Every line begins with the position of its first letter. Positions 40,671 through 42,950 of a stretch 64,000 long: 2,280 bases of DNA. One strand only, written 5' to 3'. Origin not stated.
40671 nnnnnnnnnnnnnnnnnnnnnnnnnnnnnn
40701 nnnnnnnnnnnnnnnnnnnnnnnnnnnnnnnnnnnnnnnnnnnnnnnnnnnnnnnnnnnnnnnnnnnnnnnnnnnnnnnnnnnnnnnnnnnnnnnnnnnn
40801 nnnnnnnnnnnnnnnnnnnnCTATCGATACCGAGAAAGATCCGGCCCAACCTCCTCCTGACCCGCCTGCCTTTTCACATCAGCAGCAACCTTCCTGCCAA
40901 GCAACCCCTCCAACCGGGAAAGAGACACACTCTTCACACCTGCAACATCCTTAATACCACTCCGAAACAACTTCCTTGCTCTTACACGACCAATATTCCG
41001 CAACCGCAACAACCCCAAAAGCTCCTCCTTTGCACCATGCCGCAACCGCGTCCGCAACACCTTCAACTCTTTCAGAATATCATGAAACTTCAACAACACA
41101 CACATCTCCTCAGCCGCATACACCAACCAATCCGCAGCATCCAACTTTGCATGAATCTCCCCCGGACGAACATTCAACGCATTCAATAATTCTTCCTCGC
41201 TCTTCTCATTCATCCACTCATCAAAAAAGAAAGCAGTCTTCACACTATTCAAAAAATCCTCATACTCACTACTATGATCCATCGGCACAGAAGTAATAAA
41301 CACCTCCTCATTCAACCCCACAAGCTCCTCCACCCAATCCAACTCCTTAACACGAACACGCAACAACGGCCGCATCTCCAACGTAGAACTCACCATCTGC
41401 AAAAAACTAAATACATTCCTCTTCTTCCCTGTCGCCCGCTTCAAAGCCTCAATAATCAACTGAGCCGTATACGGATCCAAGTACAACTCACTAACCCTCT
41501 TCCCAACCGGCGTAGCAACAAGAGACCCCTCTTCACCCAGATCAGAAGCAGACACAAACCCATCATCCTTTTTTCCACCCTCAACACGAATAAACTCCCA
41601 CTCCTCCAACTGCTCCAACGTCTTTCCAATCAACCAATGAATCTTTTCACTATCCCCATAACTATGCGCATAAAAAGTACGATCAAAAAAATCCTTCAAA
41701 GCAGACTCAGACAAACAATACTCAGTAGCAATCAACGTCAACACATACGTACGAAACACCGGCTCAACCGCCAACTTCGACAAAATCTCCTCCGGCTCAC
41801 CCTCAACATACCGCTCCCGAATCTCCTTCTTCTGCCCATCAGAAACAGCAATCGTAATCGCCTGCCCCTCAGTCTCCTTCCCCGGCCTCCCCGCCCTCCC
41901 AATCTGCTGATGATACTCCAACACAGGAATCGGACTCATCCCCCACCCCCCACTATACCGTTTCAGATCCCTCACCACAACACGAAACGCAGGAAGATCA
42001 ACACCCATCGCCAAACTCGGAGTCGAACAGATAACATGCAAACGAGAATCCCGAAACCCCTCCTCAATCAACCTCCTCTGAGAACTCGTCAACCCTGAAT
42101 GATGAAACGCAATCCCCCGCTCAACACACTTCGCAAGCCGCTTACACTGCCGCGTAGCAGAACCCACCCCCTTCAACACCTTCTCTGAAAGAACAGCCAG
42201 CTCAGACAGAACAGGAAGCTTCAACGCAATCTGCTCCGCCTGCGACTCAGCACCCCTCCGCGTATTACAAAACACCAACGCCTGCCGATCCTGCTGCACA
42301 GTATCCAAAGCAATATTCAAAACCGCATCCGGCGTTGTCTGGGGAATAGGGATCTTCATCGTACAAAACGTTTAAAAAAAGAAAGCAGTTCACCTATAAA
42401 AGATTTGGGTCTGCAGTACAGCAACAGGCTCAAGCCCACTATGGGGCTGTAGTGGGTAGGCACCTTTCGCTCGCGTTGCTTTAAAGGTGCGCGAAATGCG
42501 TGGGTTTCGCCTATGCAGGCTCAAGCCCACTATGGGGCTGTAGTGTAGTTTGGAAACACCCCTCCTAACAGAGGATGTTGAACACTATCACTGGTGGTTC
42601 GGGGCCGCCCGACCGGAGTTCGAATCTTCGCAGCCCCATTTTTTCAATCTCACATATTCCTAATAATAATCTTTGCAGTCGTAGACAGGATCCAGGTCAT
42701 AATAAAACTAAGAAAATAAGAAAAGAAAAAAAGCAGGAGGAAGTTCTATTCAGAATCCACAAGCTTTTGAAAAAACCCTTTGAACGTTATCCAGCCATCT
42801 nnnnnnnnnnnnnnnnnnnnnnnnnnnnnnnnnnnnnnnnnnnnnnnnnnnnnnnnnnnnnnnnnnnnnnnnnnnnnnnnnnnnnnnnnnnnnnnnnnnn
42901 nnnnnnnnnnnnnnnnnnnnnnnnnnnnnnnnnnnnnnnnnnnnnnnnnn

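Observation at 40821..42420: Hel308-type helicase encoded without its N-terminal RecA1 ATPase domain, with its own promoter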

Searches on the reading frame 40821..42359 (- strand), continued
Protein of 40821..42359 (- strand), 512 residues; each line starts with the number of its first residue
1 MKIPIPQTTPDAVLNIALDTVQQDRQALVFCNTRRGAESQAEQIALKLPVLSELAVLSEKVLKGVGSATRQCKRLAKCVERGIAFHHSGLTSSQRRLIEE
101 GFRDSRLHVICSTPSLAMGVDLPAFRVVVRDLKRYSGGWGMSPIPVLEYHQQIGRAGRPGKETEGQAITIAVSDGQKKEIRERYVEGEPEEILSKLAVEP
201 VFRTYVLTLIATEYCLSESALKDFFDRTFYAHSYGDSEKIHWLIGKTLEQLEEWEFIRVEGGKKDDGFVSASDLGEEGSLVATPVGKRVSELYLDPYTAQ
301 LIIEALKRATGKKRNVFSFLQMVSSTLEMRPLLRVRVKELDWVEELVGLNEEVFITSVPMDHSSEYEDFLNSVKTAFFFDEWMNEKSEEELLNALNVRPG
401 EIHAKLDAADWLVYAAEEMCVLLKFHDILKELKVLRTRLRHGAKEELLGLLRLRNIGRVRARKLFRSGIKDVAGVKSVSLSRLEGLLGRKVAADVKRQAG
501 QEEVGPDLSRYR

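Call 75: predict_structure(alignment_id=A1)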
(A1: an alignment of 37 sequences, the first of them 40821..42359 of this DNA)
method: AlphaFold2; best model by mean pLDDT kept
length: 512 residues; sequences in the alignment: 37
mean_pLDDT: 87.8   pTM: 0.63
mean pLDDT of the five models: 87.8, 86.8, 86.8, 86.2, 84.3
residues with pLDDT >= 90: 342; 70-90: 116; 50-70: 41; < 50: 13
segments of 3 or more residues with pLDDT < 50: 193-196, 505-512
pLDDT, mean of each block of 10 residues (from residue 1): 84 95 94 92 96 94 86 95 93 90 94 68 89 76 83 83 89 91 83 58 93 94 82 70 91 94 56 67 96 95 96 95 92 93 96 92 88 98 95 87 93 97 95 96 94 91 96 92 94 91 50 37
secondary structure, 60 per line:
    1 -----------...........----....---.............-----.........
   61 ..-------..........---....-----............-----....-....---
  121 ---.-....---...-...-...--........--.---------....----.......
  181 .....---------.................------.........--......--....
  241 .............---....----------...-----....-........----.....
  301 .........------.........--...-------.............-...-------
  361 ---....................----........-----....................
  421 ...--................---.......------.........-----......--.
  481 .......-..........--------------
elements in order: H12-22 E27-30 H34-46 H52-62 H70-79 E83-86 H92-103 E109-112 H114-117 E126-129 E133-135 E141-143 H146-153 E166-169 H174-185 H195-211 H218-226 H229-234 H237-253 E257-260 E279-282 H284-291 H296-309 H316-324 H337-349 H364-383 H388-395 H401-423 H426-441 H445-451 H458-466 H472-477 H480-487 H489-498

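Call 78: fold_search(model_id=the predicted structure, library=pdb)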
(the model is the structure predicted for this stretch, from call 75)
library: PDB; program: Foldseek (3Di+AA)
matches with E <= 10: 1018; with E <= 0.001: 154
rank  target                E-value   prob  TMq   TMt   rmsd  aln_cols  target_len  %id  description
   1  2zj8                  1.6e-32  1.00  0.53  0.40  10.1       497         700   30  Archaeal DNA helicase Hjm apo state in form 2 (released 2009-02-10)
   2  2p6r_A                2.4e-32  1.00  0.52  0.40   9.4       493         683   33  Crystal structure of superfamily 2 helicase Hel308 in complex with unwound DNA (released 2007-06-12)
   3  2zj5                  1.4e-31  1.00  0.51  0.39   9.9       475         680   30  Archaeal DNA helicase Hjm complexed with ADP in form 1 (released 2009-02-10)
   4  9b15_B                2.4e-31  1.00  0.51  0.40   9.6       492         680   33  Superfamily 2 helicase Hel308 containing the beta-hairpin from DNA pol theta helicase-like domain (released 2025-03-19)
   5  2va8_B                7.9e-31  1.00  0.52  0.39   9.3       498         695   31  DNA Repair Helicase Hel308 (released 2008-01-15)
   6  2zj2                  1.2e-30  1.00  0.47  0.38   9.4       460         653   30  Archaeal DNA helicase Hjm apo state in form 1 (released 2009-02-10)
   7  9b15_A                1.4e-30  1.00  0.52  0.40   9.5       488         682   33  Superfamily 2 helicase Hel308 containing the beta-hairpin from DNA pol theta helicase-like domain (released 2025-03-19)
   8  2va8_A                9.2e-30  1.00  0.52  0.40   9.2       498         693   31  DNA Repair Helicase Hel308 (released 2008-01-15)
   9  2p6u                  2.6e-29  1.00  0.51  0.40   9.4       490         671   34  Apo structure of the Hel308 superfamily 2 helicase (released 2007-06-12)
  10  9bh6_A                1.1e-22  1.00  0.45  0.32  11.2       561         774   22  Human DNA polymerase theta helicase domain tetramer in the apo form (released 2024-05-01)
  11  5a9f                  1.6e-22  1.00  0.43  0.30  11.9       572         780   22  Crystal structure of the Helicase domain of human DNA polymerase theta in complex with ADP (released 2015-12-16)
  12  5a9j_C                2.3e-22  1.00  0.42  0.30  11.7       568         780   22  Crystal structure of the Helicase domain of human DNA polymerase theta, apo-form (released 2015-12-16)
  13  5a9j_B                4.4e-22  1.00  0.43  0.29  11.9       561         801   22  Crystal structure of the Helicase domain of human DNA polymerase theta, apo-form (released 2015-12-16)
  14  9bpa_A                4.6e-22  1.00  0.45  0.33  11.2       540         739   22  Human DNA polymerase theta helicase domain in complex with inhibitor AB25583, tetramer form (released 2024-08-28)
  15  5a9j_A                6.5e-22  1.00  0.45  0.30  11.5       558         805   22  Crystal structure of the Helicase domain of human DNA polymerase theta, apo-form (released 2015-12-16)
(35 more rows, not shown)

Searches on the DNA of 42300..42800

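Call 37: search_rna_families(source=window, start=42300, end=42800, threshold=evalue, max_evalue=10, show_alignments=4)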
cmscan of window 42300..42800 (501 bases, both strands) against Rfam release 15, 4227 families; matches with E-value up to 10: 4.
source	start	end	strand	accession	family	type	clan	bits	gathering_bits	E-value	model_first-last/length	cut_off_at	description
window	42601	42637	+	RF01684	mascRNA-menRNA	Gene;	-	21.1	42.5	0.085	1-56/56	no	MALAT1-associated small cytoplasmic RNA/MEN beta RNA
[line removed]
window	42692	42717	+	RF00522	PreQ1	Cis-reg; riboswitch;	-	14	39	4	1-45/45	no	PreQ1 (pre queuosine) riboswitch aptamer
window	42706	42796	-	RF00764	mir-191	Gene; miRNA;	-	12.7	54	9.7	1-91/91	no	mir-191 microRNA precursor family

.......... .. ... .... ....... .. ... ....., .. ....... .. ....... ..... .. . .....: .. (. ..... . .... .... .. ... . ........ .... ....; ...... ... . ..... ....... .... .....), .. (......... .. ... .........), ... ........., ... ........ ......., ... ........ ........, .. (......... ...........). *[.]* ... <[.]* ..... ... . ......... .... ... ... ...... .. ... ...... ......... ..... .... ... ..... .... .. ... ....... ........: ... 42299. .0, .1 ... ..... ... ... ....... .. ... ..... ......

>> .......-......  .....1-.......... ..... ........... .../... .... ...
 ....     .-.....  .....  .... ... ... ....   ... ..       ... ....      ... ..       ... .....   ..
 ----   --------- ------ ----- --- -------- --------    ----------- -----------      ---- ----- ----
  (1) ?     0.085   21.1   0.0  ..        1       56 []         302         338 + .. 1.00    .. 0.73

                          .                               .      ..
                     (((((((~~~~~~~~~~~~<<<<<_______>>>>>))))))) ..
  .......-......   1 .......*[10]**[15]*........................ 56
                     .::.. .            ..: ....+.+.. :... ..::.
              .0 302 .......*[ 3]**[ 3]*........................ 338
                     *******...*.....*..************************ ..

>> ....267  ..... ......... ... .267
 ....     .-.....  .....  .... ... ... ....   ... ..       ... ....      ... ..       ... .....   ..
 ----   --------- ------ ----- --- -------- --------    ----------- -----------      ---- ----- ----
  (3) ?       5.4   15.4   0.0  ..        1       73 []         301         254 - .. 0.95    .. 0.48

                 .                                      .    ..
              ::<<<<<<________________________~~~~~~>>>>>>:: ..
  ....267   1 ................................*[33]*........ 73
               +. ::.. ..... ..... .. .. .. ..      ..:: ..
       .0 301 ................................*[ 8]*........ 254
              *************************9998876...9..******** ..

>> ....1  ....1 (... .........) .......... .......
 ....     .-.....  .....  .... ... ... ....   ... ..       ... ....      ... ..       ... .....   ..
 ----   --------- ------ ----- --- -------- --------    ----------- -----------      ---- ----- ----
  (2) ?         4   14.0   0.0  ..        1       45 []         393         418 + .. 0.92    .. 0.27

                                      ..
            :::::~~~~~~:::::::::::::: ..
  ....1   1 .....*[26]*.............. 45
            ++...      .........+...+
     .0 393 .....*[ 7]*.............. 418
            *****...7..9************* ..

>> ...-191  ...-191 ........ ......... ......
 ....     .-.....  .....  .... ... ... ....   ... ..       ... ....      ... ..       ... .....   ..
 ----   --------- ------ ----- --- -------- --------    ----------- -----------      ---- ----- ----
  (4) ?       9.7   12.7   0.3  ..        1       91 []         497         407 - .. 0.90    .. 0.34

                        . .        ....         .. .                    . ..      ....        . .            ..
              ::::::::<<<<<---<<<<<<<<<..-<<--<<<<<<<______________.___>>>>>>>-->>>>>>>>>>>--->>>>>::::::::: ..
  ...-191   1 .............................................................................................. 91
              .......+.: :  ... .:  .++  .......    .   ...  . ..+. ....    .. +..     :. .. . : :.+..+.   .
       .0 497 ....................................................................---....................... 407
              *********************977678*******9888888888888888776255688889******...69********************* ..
